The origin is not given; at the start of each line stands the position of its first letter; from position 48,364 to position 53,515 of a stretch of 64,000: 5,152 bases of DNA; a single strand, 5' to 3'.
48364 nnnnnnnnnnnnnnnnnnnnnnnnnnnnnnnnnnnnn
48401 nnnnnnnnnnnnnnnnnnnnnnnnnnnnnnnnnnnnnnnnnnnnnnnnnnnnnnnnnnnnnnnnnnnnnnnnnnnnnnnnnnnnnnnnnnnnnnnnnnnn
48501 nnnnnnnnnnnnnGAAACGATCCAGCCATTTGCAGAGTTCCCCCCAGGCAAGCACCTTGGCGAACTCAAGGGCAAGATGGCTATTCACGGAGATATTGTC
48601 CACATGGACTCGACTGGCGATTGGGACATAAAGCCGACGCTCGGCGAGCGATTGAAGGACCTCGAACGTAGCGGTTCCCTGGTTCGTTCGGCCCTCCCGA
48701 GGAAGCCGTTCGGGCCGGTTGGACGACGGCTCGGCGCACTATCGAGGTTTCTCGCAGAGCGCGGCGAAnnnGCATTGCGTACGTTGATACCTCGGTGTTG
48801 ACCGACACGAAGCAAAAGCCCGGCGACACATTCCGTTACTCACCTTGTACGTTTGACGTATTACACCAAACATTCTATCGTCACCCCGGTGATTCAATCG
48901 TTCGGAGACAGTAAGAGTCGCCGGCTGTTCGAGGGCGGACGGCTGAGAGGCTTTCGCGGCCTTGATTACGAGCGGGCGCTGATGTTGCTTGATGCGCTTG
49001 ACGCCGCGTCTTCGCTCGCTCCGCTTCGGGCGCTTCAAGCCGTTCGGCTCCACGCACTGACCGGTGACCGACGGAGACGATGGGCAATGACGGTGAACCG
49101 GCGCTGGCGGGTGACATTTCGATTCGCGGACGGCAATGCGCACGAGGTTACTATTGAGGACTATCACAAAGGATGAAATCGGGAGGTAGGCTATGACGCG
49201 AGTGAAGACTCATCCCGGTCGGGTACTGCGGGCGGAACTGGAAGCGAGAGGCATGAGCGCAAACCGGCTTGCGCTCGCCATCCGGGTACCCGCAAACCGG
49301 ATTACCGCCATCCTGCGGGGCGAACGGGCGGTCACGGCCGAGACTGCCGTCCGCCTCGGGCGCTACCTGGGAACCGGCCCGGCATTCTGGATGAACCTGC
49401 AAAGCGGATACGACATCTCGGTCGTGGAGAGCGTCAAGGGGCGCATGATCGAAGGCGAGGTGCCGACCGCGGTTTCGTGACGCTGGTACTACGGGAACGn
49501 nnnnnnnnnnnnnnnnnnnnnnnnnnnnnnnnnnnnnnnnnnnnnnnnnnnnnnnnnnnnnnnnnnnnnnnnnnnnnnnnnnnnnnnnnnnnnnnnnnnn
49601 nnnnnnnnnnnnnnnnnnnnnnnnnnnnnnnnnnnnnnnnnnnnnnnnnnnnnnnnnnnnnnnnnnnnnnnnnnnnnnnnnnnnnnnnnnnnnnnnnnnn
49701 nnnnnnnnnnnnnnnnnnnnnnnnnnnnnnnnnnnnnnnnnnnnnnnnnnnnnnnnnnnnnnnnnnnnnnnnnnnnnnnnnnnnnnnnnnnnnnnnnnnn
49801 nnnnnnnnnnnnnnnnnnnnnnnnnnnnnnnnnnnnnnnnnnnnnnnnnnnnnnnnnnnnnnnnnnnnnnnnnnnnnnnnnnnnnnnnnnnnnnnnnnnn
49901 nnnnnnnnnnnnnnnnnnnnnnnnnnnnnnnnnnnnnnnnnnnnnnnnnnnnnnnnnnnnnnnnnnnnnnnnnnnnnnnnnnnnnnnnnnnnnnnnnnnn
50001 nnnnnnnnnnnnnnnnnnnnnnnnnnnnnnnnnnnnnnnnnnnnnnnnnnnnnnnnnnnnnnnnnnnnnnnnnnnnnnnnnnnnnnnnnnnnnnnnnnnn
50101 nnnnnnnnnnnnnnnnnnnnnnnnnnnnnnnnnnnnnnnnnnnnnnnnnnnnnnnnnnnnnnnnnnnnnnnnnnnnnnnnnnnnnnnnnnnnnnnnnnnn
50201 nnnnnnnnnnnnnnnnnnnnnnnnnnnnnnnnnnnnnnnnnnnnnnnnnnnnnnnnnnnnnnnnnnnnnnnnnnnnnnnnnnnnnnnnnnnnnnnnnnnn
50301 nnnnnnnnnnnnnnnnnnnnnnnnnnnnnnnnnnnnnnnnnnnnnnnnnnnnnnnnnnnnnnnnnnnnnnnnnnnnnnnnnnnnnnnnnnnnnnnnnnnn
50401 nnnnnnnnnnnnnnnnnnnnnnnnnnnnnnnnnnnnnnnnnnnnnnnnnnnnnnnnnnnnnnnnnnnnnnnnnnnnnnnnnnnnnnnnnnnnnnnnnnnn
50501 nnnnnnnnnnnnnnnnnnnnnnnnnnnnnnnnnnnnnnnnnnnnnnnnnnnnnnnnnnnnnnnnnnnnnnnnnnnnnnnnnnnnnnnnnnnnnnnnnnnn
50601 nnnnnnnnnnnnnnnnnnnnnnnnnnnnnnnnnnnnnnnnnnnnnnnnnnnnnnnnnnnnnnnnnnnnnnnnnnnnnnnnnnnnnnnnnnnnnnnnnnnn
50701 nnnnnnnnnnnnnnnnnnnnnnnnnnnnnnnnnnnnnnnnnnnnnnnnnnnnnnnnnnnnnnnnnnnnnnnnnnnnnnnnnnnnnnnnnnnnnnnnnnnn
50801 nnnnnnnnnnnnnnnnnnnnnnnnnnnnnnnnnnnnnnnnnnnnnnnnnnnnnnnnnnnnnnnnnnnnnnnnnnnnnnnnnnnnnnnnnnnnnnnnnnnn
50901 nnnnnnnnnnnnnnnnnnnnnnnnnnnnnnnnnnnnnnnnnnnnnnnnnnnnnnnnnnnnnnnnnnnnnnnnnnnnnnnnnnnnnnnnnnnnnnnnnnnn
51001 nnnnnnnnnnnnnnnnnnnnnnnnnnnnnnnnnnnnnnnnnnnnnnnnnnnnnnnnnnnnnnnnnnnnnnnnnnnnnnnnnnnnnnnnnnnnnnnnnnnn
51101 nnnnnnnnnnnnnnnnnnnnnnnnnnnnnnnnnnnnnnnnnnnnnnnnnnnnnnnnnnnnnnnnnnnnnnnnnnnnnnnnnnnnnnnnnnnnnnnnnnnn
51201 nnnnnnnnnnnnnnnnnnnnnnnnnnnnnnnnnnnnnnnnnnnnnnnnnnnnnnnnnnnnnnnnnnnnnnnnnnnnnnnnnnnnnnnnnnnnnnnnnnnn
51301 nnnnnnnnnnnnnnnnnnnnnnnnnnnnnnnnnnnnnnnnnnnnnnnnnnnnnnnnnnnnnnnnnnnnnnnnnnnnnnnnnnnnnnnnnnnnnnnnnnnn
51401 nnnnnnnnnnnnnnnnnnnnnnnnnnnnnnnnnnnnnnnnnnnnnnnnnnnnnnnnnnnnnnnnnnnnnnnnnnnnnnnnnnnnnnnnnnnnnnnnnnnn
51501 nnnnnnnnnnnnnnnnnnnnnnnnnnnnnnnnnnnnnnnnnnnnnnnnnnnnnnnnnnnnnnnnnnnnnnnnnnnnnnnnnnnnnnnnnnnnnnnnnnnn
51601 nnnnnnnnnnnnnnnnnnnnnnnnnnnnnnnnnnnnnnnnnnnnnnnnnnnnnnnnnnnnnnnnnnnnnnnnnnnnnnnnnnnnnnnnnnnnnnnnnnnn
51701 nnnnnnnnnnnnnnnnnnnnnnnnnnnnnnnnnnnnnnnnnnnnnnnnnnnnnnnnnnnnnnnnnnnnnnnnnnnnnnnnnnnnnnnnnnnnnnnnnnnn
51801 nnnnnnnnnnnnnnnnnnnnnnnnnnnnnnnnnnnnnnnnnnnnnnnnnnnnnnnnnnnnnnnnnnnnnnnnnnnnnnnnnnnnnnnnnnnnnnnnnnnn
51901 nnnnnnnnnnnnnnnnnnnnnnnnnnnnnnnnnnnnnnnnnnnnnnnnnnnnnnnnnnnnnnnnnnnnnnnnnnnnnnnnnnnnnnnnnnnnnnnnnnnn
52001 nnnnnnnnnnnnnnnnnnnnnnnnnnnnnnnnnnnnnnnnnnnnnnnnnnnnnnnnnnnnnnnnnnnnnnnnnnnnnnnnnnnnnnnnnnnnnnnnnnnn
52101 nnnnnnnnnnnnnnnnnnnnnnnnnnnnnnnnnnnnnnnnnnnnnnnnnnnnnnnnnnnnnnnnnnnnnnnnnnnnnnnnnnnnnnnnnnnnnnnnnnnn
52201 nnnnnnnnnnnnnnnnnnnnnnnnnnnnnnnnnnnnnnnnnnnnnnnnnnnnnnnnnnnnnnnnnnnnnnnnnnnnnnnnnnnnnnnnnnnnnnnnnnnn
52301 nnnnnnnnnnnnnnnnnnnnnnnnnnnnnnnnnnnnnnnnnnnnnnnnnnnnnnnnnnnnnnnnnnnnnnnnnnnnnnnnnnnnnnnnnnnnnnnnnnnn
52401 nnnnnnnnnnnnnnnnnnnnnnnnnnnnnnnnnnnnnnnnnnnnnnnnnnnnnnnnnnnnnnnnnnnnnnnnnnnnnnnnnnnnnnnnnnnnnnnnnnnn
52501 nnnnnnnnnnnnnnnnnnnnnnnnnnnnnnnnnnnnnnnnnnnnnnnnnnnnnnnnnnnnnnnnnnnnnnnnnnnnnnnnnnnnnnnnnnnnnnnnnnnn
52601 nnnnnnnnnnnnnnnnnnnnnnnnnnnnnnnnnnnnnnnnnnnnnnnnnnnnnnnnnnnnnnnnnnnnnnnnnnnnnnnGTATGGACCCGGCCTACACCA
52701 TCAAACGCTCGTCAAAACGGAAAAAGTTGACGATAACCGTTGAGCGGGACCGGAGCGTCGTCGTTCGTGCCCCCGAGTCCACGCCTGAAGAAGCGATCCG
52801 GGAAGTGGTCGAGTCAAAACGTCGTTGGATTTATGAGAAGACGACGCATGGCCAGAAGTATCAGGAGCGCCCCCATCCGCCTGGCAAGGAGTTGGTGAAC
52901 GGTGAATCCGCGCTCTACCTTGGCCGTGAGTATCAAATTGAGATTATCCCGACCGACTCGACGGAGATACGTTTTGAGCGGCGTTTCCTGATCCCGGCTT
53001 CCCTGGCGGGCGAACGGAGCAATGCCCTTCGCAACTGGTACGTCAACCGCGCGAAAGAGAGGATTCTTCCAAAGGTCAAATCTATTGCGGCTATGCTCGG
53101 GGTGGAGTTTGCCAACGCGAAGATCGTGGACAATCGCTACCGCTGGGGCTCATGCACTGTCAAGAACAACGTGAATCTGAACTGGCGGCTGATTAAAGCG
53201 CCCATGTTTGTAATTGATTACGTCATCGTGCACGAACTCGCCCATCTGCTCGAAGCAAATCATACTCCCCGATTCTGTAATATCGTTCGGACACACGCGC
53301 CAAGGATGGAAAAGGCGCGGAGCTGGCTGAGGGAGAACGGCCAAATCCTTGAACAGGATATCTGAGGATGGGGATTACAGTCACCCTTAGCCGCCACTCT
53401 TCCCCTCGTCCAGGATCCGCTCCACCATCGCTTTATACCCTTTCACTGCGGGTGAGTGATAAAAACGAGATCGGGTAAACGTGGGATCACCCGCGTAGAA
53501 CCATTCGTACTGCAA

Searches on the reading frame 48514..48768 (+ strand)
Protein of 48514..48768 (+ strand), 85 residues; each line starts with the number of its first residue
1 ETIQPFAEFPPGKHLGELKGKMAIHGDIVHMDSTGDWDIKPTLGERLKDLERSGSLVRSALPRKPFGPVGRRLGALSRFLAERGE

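Call 64: search_protein_families(library=pfam, proteins=[window:48514-48768:+], max_evalue=1)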
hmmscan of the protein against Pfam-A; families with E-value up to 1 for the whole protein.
window:48514-48768:+ (85 aa): 0 families

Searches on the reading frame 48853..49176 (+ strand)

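Call 14: search_protein_families(library=pfam, proteins=[window:48853-49176:+], max_evalue=0.001)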
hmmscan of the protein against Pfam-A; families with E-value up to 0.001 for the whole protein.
window:48853-49176:+ (107 aa): 1 family
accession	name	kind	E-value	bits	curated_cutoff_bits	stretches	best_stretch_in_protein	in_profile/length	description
PF05015.19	HigB-like_toxin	-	6.2e-11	43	27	1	16-105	2-91/91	RelE-like toxin of type II toxin-antitoxin system HigB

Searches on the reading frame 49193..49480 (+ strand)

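Call 14: search_protein_families(library=pfam, proteins=[window:49193-49480:+], max_evalue=0.001)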
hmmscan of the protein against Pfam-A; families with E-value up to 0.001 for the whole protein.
window:49193-49480:+ (95 aa): 2 families
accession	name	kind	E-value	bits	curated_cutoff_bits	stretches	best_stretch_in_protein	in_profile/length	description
PF01381.28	HTH_3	-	6.6e-09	36.1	23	1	12-65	1-54/55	Helix-turn-helix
PF13560.12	HTH_31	-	1.4e-06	28.9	27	1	9-64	3-59/64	Helix-turn-helix domain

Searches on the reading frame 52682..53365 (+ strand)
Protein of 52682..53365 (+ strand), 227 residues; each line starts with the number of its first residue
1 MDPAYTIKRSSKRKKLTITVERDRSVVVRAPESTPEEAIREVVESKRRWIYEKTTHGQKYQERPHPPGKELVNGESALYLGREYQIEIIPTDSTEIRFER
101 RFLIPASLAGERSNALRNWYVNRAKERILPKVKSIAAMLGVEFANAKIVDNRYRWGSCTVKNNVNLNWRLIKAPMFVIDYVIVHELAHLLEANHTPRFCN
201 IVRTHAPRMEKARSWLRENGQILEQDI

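Call 8: search_protein_families(library=pfam, proteins=[window:52682-53365:+], max_evalue=0.01)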
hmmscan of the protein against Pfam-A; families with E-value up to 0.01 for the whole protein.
window:52682-53365:+ (227 aa): 1 family
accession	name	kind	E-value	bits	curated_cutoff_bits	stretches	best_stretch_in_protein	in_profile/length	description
PF01863.23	YgjP-like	-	4.7e-56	190.5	26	1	14-218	1-206/207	YgjP-like, metallopeptidase domain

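Call 9: search_protein_families(library=padloc, proteins=[window:52682-53365:+], max_evalue=0.01)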
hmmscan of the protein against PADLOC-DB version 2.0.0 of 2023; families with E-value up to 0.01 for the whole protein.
window:52682-53365:+ (227 aa): 0 families
